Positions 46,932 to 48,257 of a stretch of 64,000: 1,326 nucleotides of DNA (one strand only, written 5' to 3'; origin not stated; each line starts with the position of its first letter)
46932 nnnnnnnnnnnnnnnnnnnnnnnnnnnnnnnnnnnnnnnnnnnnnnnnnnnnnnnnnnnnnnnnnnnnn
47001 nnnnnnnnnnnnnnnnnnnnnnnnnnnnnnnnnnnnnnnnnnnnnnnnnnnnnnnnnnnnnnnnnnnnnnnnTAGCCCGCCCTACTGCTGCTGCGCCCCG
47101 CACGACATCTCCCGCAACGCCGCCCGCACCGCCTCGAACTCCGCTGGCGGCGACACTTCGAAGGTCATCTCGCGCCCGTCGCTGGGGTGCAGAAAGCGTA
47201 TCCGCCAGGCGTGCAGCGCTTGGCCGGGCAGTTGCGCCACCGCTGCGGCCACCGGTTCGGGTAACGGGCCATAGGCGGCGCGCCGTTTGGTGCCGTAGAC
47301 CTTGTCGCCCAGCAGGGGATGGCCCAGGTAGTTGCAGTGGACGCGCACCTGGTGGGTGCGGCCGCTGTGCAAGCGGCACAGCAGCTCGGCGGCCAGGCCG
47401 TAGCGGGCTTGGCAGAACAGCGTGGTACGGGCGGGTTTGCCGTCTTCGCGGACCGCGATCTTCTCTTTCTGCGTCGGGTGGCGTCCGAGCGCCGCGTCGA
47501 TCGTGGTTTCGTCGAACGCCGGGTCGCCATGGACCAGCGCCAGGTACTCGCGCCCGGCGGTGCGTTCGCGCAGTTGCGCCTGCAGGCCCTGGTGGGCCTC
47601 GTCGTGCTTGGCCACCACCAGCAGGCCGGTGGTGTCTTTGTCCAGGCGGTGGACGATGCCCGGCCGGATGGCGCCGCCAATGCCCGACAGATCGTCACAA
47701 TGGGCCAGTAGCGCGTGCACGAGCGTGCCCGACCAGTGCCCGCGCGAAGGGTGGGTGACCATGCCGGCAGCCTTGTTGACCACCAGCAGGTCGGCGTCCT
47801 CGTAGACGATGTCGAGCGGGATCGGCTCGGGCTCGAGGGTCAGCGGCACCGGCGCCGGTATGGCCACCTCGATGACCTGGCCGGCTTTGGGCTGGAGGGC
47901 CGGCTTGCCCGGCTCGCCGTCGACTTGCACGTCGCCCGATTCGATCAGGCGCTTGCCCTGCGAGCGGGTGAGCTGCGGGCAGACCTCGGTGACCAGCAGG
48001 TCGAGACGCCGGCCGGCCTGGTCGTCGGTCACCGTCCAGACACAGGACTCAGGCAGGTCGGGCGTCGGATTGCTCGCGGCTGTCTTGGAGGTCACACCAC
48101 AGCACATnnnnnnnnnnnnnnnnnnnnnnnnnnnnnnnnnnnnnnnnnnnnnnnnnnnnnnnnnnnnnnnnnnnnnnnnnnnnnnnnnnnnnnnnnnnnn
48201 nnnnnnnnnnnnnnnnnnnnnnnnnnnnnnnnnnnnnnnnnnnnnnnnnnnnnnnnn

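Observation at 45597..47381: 171-bp exact direct repeat: duplicated rluD 3' fragment flanking a low-GC cargo (ankyrin-repeat and zinc-ribbon genes), consistent with Campbell-type integration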

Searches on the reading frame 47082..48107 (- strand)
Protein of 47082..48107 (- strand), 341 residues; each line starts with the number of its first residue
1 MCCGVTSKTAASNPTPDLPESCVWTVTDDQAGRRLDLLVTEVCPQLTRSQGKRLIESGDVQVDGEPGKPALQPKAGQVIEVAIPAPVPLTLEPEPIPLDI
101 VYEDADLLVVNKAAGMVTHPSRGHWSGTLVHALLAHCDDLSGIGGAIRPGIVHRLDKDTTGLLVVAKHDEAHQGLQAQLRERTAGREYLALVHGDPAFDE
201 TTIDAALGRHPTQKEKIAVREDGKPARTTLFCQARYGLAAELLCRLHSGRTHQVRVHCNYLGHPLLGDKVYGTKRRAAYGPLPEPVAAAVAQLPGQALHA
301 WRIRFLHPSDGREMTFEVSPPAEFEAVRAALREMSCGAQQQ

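Call 5: search_protein_families(library=pfam, proteins=[window:47082-48107:-], max_evalue=0.01)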
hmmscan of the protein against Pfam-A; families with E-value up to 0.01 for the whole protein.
window:47082-48107:- (341 aa): 2 families
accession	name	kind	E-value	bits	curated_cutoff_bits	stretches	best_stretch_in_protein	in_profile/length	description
PF00849.27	PseudoU_synth_2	-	2.6e-28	99.6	26.8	1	106-259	1-151/152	RNA pseudouridylate synthase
PF01479.30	S4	-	4.8e-06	26.7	22.8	1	33-79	1-48/48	S4 domain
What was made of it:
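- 47082..48107 (-): Intact rluD (341 aa; S4 plus PseudoU_synth_2 domains). It is the last gene of a conserved rmlD-dksA-lspA-rluD operon. Pfam PF00849 E = 2.6e-28 and PF01479 (call 5).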

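Call 7: find_encoding_contigs(protein=window:47082-48107:-, flank=10000, max_places=10)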
Protein window:47082-48107:- (341 aa): no gene with exactly this product is on record in the collection.

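Call 10: find_related_loci(query=window:47082-48107:-, collection=genome_contigs, flank=8000)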
Query window:47082-48107:- (341 aa) in genome_contigs; peptide patterns used: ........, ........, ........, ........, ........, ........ (x = any residue, [..] = any of these).
600 stretches matched a pattern (row limit reached: there are more); 548 encode a relative of the query (tblastn E <= 1e-3); the best 80 are kept; 80 distinct loci.
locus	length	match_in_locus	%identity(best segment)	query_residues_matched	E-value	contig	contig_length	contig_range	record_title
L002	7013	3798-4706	48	18-333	1e-93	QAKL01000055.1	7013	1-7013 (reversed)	MAG: Clostridiales bacterium isolate CIM:MAG 1201 contig_156540, whole genome shotgun sequence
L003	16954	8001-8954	48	26-333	6e-90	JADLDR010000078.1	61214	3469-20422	MAG: Armatimonadota bacterium isolate SJ283 c_000000325225, whole genome shotgun sequence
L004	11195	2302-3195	48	22-333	4e-89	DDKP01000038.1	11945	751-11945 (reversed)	MAG TPA_asm: Firmicutes bacterium UBA2595 UBA2595_contig_753, whole genome shotgun sequence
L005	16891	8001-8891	48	24-334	2e-87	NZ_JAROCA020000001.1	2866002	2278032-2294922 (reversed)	Tigheibacillus jepli strain 179-BFC-A-HS 1, whole genome shotgun sequence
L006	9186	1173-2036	50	32-332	1e-86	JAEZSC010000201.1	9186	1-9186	MAG: Bacillota bacterium isolate OH_PDB_213 k127_589959, whole genome shotgun sequence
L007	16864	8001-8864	48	24-325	7e-87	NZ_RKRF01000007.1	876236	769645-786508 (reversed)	Aquisalibacillus elongatus strain DSM 18090 Ga0244676_101, whole genome shotgun sequence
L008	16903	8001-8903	44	21-334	6e-87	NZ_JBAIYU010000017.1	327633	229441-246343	Dendrosporobacter sp. 1207_IL3150 NODE_2_length_327633_cov_38.430694, whole genome shotgun sequence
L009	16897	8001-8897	48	24-334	2e-86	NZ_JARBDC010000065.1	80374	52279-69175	Paenibacillus sp. GYB003 GYB003_genome_contig_67, whole genome shotgun sequence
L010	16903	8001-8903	46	18-332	2e-86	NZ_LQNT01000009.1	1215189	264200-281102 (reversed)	Bhargavaea cecembensis strain T14 contig_2, whole genome shotgun sequence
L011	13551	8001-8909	45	18-333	2e-86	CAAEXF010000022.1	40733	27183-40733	MAG TPA_asm: Clostridiaceae bacterium, isolate HGM11636, WGS project CAAEXF010000000 data, contig: SRS000991_6_k119_2448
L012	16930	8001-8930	47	26-337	5e-86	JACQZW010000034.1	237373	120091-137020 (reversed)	MAG: Acidobacteria bacterium isolate NC_groundwater_1577_Pr3_B-0.1um_71_22 SR-2_scaffold_141_1204635, whole genome shotg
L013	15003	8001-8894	49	23-333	4e-86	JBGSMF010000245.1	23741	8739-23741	MAG: Thermoflexales bacterium isolate JTS-AC224 k141_2191843, whole genome shotgun sequence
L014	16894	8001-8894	47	23-334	1e-85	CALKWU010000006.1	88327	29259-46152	MAG TPA_asm: uncultured Oceanobacillus sp. isolate SRR6713629_bin.35_CONCOCT_v1.1_MAG genome assembly, contig: ERZ794981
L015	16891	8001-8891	45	25-335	2e-85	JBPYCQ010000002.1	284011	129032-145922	Bacillaceae bacterium W0354 Scaffold2_1, whole genome shotgun sequence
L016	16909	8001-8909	45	18-333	3e-85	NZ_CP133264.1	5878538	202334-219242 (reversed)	Clostridium sp. OS1-26 chromosome, complete genome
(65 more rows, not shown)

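Call 11: find_homologous_proteins(query=window:47082-48107:-, max_evalue=1e-30)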
Query window:47082-48107:- (341 aa): 7992 proteins with E <= 1e-30 among 8000 candidates; the best 120 are listed.
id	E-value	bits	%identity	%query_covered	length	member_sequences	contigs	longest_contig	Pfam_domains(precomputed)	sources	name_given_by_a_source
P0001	2.0e-229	778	100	100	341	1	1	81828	PF00849.28,PF01479.31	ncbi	-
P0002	1.6e-116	407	59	94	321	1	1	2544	PF00849.28,PF01479.31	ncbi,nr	ncbi:MAG: RluA family pseudouridine synthase [Armatimonadetes bacterium]|nr:RluA family pseudouridin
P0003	2.4e-114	400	59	92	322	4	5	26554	PF00849.28,PF01479.31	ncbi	-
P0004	6.3e-113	395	57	91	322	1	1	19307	PF00849.28,PF01479.31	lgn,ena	-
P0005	2.7e-108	380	59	89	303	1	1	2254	PF00849.28,PF01479.31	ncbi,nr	ncbi:MAG: RluA family pseudouridine synthase, partial [Armatimonadetes bacterium]|nr:RluA family pse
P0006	3.6e-108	380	56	94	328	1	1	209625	PF00849.28,PF01479.31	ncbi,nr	ncbi:MAG: RluA family pseudouridine synthase [Fimbriimonadaceae bacterium]|nr:RluA family pseudourid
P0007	6.3e-108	379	58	91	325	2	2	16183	PF00849.28,PF01479.31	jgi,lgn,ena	jgi:23S rRNA pseudouridine1911/1915/1917 synthase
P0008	7.6e-108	379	59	93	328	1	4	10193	PF00849.28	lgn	-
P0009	1.3e-106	375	58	91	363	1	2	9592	PF00849.28,PF01479.31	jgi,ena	jgi:23S rRNA pseudouridine1911/1915/1917 synthase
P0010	3.6e-106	373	58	91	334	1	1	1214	PF00849.28,PF01479.31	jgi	-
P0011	5.6e-106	373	59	89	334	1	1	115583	PF00849.28,PF01479.31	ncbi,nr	ncbi:MAG: RluA family pseudouridine synthase [Armatimonadetes bacterium]|nr:RluA family pseudouridin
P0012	1.1e-104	368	57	90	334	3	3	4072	PF00849.28,PF01479.31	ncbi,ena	-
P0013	4.0e-101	357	57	87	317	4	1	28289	PF00849.28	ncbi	-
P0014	2.7e-98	347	55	92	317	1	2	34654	PF00849.28,PF01479.31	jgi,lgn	-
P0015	1.7e-94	335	54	92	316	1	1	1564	PF00849.28,PF01479.31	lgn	-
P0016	2.2e-94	334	56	87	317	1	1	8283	PF00849.28,PF01479.31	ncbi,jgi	-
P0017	6.6e-93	330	52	93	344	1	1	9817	PF00849.28,PF01479.31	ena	-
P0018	3.9e-91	324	52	90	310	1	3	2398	PF00849.28,PF01479.31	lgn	-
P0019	5.4e-91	323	52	91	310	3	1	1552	PF00849.28,PF01479.31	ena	-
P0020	2.2e-90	321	50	93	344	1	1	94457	PF00849.28,PF01479.31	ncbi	-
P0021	7.9e-90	319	51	91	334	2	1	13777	PF00849.28,PF01479.31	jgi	jgi:23S rRNA pseudouridine1911/1915/1917 synthase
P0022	4.0e-89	317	50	91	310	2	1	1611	PF00849.28,PF01479.31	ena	-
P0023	1.9e-88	315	53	90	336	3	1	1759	PF00849.28,PF01479.31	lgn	-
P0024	2.7e-88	314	51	92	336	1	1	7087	PF00849.28,PF01479.31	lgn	-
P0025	7.3e-88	313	52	92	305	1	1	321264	PF00849.28,PF01479.31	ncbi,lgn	-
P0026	1.1e-87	312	52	86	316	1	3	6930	PF00849.28,PF01479.31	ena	-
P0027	1.4e-87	312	49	90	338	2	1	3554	PF00849.28,PF01479.31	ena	-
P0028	1.6e-87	312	50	89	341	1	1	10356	PF00849.28,PF01479.31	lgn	-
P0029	2.0e-87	312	49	92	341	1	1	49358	PF00849.28,PF01479.31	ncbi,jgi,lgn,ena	-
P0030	3.3e-87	311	51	92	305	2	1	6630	PF00849.28,PF01479.31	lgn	-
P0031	3.5e-87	311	53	91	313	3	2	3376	PF00849.28,PF01479.31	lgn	-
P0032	5.7e-87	310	52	88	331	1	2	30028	PF00849.28,PF01479.31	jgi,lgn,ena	-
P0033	8.6e-87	309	52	89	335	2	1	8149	PF00849.28,PF01479.31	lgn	-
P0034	8.7e-87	309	51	92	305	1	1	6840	PF00849.28,PF01479.31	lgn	-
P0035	1.2e-86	309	51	89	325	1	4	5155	PF00849.28,PF01479.31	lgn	-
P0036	1.2e-86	309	51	88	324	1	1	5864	PF00849.28,PF01479.31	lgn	-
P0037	1.3e-86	309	48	94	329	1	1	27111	PF00849.28,PF01479.31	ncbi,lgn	-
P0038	1.5e-86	309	49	92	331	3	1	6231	PF00849.28,PF01479.31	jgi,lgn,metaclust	metaclust:\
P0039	1.5e-86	309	51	91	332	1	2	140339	PF00849.28,PF01479.31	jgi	jgi:23S rRNA pseudouridine1911/1915/1917 synthase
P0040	2.0e-86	308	51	92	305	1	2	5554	PF00849.28,PF01479.31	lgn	-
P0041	2.3e-86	308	49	89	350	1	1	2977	PF00849.28,PF01479.31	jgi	-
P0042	2.5e-86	308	50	93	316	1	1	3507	PF00849.28,PF01479.31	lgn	-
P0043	2.6e-86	308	51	93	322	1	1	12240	PF00849.28,PF01479.31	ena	-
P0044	2.8e-86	308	49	93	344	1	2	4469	PF00849.28,PF01479.31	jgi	jgi:23S rRNA pseudouridine1911/1915/1917 synthase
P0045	2.9e-86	308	48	90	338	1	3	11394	PF00849.28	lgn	-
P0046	3.3e-86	308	49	91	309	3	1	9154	PF00849.28,PF01479.31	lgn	-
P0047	3.4e-86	308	48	91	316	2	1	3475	PF00849.28,PF01479.31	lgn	-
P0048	4.7e-86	307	50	93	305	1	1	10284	PF00849.28,PF01479.31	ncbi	ncbi:MAG TPA: RluA family pseudouridine synthase [Stenomitos sp.]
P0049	5.4e-86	307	48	91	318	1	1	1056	PF00849.28,PF01479.31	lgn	-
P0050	6.4e-86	307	50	91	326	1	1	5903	PF00849.28,PF01479.31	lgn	-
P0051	8.2e-86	306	49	91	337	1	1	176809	PF00849.28,PF01479.31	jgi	jgi:23S rRNA pseudouridine1911/1915/1917 synthase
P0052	1.2e-85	306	50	89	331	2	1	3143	PF00849.28,PF01479.31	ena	-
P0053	1.2e-85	306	51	90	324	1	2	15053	PF00849.28,PF01479.31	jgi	jgi:23S rRNA pseudouridine1911/1915/1917 synthase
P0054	2.0e-85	305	49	92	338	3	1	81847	PF00849.28,PF01479.31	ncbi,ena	-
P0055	2.1e-85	305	52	87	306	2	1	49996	PF00849.28,PF01479.31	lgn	-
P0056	2.3e-85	305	48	92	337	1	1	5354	PF00849.28,PF01479.31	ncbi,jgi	jgi:23S rRNA pseudouridine1911/1915/1917 synthase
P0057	2.4e-85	305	46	91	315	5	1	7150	PF00849.28,PF01479.31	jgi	jgi:23S rRNA pseudouridine1911/1915/1917 synthase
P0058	2.7e-85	305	49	91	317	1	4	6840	PF00849.28,PF01479.31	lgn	-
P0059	3.0e-85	304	50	89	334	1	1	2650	PF00849.28,PF01479.31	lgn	-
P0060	3.3e-85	304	49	93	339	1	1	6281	PF00849.28,PF01479.31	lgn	-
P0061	3.9e-85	304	50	91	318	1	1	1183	PF00849.28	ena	-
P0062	4.6e-85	304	49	94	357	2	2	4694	PF00849.28,PF01479.31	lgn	-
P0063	4.6e-85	304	48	91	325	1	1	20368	PF00849.28,PF01479.31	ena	-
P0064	9.3e-85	303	51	92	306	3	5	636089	PF00849.28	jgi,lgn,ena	jgi:23S rRNA pseudouridine1911/1915/1917 synthase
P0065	1.1e-84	303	48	90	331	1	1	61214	PF00849.28,PF01479.31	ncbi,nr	ncbi:MAG: RluA family pseudouridine synthase [Armatimonadetes bacterium]|nr:RluA family pseudouridin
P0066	1.1e-84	303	49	92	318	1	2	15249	PF00849.28,PF01479.31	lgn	-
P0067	2.2e-84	302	50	89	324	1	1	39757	PF00849.28,PF01479.31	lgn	-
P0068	2.4e-84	301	53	89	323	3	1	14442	PF00849.28,PF01479.31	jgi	-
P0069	3.1e-84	301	50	90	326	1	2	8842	PF00849.28,PF01479.31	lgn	-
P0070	3.4e-84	301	50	87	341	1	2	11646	PF00849.28,PF01479.31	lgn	-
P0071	5.2e-84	300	49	91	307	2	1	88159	PF00849.28,PF01479.31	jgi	-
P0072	6.0e-84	300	52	92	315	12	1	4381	PF00849.28,PF01479.31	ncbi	ncbi:MAG: RluA family pseudouridine synthase [Bacillota bacterium]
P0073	7.4e-84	300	49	91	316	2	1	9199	PF00849.28,PF01479.31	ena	-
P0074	8.1e-84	300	48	93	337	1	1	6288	PF00849.28,PF01479.31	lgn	-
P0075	8.5e-84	300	52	88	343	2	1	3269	PF00849.28,PF01479.31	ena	-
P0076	1.2e-83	299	47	90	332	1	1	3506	PF00849.28,PF01479.31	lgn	-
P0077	1.3e-83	299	47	92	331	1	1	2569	PF00849.28,PF01479.31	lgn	-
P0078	1.3e-83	299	50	88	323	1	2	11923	PF00849.28,PF01479.31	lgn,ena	-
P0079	1.6e-83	299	49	91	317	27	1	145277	PF00849.28,PF01479.31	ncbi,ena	-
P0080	1.6e-83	299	50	91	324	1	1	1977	PF00849.28,PF01479.31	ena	-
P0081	1.9e-83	298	49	94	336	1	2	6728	PF00849.28,PF01479.31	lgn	-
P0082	2.0e-83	298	50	91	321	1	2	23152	PF00849.28,PF01479.31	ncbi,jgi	jgi:23S rRNA pseudouridine1911/1915/1917 synthase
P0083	2.3e-83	298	50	91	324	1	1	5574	PF00849.28,PF01479.31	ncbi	-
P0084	2.4e-83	298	50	88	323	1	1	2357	PF00849.28,PF01479.31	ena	-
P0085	2.6e-83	298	47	91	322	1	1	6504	PF00849.28,PF01479.31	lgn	-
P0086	2.7e-83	298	50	89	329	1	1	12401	PF00849.28,PF01479.31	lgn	-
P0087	2.8e-83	298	50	92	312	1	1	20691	PF00849.28,PF01479.31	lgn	-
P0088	3.6e-83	298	48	89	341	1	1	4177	PF00849.28,PF01479.31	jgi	jgi:23S rRNA pseudouridine1911/1915/1917 synthase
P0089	3.8e-83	297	50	97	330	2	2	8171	PF00849.28,PF01479.31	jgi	-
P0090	4.2e-83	297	54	85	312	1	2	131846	PF00849.28,PF01479.31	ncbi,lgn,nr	ncbi:MAG: RluA family pseudouridine synthase [Bacillota bacterium]|nr:RluA family pseudouridine synt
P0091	4.6e-83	297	52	86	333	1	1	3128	PF00849.28,PF01479.31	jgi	jgi:23S rRNA pseudouridine1911/1915/1917 synthase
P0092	5.4e-83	297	48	89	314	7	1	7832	PF00849.28,PF01479.31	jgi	-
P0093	6.5e-83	297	48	91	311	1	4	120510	PF00849.28,PF01479.31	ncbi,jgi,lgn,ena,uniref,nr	ncbi:MAG: pseudouridine synthase [Bacillus thermozeamaize]|jgi:23S rRNA pseudouridine1911/1915/1917 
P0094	7.1e-83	297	48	91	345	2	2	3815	PF00849.28,PF01479.31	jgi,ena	jgi:23S rRNA pseudouridine1911/1915/1917 synthase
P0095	7.6e-83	296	48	94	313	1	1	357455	PF00849.28,PF01479.31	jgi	-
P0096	7.8e-83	296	47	92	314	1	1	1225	PF00849.28,PF01479.31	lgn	-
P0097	8.3e-83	296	46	96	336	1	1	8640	PF00849.28,PF01479.31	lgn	-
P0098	9.0e-83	296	50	92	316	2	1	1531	PF00849.28,PF01479.31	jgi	jgi:23S rRNA pseudouridine1911/1915/1917 synthase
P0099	9.3e-83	296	48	91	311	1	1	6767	PF00849.28,PF01479.31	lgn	-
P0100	1.1e-82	296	48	88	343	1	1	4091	PF00849.28,PF01479.31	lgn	-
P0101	1.2e-82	296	49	89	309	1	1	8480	PF00849.28,PF01479.31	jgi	-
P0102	1.2e-82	296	47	89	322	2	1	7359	PF00849.28,PF01479.31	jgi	jgi:23S rRNA pseudouridine1911/1915/1917 synthase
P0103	1.3e-82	296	50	92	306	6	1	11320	PF00849.28,PF01479.31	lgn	-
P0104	1.3e-82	296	50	88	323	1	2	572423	PF00849.28,PF01479.31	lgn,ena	-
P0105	1.3e-82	296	47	95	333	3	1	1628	PF00849.28,PF01479.31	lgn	-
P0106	1.4e-82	296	50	91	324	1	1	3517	PF00849.28,PF01479.31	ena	-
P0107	1.4e-82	296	50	88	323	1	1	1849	PF00849.28,PF01479.31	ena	-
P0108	1.5e-82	295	53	89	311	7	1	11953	PF00849.28,PF01479.31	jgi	jgi:23S rRNA pseudouridine1911/1915/1917 synthase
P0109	1.7e-82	295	49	93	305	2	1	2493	PF00849.28,PF01479.31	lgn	-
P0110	1.7e-82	295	50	93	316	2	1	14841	PF00849.28,PF01479.31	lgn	-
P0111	1.8e-82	295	47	94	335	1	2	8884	PF00849.28,PF01479.31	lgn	-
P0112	1.8e-82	295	46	95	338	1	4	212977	PF00849.28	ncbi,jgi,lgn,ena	jgi:23S rRNA pseudouridine1911/1915/1917 synthase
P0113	1.8e-82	295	48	91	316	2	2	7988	PF00849.28,PF01479.31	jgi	-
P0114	2.9e-82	295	52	88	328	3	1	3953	PF00849.28,PF01479.31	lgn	-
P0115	3.1e-82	294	49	94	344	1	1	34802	PF00849.28,PF01479.31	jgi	jgi:23S rRNA pseudouridine1911/1915/1917 synthase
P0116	3.1e-82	294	49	89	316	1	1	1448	PF00849.28,PF01479.31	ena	-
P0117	3.3e-82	294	46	91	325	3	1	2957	PF00849.28,PF01479.31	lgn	-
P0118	3.4e-82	294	48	91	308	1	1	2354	PF00849.28,PF01479.31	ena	-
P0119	3.5e-82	294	50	89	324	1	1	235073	PF00849.28,PF01479.31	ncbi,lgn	-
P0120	3.6e-82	294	47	93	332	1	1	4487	PF00849.28,PF01479.31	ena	-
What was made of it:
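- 47082..48107 (-): The identical protein is in an NCBI MAG contig of 81,828 bp (call 11).
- On Integrative element with target-gene 3'-end replacement (e14 / phage 21 type): The nearest RluD is 59% identical (call 11).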

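Call 12: find_encoding_contigs(protein=P0001, flank=3000, max_places=5)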
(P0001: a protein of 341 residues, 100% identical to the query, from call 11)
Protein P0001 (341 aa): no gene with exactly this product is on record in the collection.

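Call 18: find_encoding_contigs(protein=P0003, flank=6000, max_places=3)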
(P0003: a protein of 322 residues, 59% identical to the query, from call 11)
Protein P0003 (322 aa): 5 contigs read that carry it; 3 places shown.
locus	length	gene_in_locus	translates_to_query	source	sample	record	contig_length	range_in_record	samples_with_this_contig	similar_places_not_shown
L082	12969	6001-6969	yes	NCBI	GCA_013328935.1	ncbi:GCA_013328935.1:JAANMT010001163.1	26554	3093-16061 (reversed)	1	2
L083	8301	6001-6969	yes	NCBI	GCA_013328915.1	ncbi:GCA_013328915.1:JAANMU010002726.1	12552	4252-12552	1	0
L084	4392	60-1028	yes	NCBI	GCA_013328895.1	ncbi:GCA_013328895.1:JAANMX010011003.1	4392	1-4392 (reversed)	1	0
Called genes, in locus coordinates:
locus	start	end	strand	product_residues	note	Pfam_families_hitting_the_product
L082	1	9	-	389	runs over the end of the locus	PF13173:AAA_14, PF13635:DUF4143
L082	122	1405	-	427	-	PF01512:Complex1_51K, PF10531:SLBB, PF22461:SLBB_2, PF10589:NADH_4Fe-4S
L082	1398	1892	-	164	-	PF01257:2Fe-2S_thioredx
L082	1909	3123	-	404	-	PF00346:Complex1_49kDa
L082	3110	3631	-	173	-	PF00329:Complex1_30kDa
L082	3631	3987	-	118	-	PF00507:Oxidored_q4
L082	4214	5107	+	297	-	PF01370:Epimerase, PF04321:RmlD_sub_bind, PF16363:GDP_Man_Dehyd, PF02719:Polysacc_synt_2 (weak)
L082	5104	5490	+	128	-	PF01258:zf-dskA_traR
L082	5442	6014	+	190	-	PF01252:Peptidase_A8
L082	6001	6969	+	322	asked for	PF01479:S4, PF00849:PseudoU_synth_2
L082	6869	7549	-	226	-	-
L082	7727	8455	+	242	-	PF00717:Peptidase_S24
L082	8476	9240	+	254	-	PF01261:AP_endonuc_2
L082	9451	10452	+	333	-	PF03462:PCRF, PF00472:RF-1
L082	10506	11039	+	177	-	PF10543:ORF6N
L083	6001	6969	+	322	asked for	PF01479:S4, PF00849:PseudoU_synth_2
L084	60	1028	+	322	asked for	PF01479:S4, PF00849:PseudoU_synth_2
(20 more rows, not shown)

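Call 68: find_encoding_contigs(protein=P0004, flank=5000, max_places=2)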
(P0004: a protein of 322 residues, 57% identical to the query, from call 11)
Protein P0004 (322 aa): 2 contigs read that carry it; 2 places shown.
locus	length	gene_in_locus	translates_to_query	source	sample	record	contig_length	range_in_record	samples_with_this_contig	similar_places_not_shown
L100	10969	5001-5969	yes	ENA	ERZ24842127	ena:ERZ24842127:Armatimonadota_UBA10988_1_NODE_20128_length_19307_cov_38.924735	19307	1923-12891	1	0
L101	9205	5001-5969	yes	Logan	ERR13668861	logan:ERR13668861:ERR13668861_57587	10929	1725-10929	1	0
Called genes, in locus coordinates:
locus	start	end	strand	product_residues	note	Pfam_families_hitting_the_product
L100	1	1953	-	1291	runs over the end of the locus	?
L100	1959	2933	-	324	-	PF00294:PfkB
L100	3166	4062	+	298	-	PF01370:Epimerase, PF04321:RmlD_sub_bind, PF16363:GDP_Man_Dehyd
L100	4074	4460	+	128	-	PF01258:zf-dskA_traR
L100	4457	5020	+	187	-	PF01252:Peptidase_A8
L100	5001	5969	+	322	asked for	PF01479:S4, PF00849:PseudoU_synth_2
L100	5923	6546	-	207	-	-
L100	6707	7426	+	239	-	PF00717:Peptidase_S24 (faint)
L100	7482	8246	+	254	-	PF01261:AP_endonuc_2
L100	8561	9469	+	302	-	PF03462:PCRF, PF00472:RF-1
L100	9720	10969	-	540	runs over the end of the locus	-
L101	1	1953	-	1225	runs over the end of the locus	?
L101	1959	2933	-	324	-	PF00294:PfkB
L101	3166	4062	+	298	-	PF01370:Epimerase, PF04321:RmlD_sub_bind, PF16363:GDP_Man_Dehyd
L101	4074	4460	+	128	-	PF01258:zf-dskA_traR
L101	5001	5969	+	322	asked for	PF01479:S4, PF00849:PseudoU_synth_2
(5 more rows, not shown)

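Call 69: find_encoding_contigs(protein=P0011, flank=5000, max_places=2)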
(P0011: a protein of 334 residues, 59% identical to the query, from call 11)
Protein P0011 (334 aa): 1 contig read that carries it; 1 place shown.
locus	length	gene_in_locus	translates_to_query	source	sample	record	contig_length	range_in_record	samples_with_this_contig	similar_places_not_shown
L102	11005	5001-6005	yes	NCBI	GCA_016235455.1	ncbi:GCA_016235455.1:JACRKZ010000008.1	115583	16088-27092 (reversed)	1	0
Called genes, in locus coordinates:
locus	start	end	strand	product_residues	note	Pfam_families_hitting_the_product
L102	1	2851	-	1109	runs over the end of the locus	PF06439:3keto-disac_hyd (faint)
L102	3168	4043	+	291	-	PF01370:Epimerase, PF04321:RmlD_sub_bind, PF16363:GDP_Man_Dehyd, PF02719:Polysacc_synt_2 (weak)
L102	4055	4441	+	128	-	PF01258:zf-dskA_traR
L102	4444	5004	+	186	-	PF01252:Peptidase_A8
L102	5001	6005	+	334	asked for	PF01479:S4, PF00849:PseudoU_synth_2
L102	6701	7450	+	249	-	PF00717:Peptidase_S24 (weak)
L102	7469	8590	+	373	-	PF03462:PCRF, PF00472:RF-1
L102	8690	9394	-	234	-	PF07963:N_methyl, PF07596:SBP_bac_10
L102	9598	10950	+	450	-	-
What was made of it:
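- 47082..48107 (-): The same operon order is found in three relatives whose RluD is 57-59% identical (calls 18, 68, 69).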
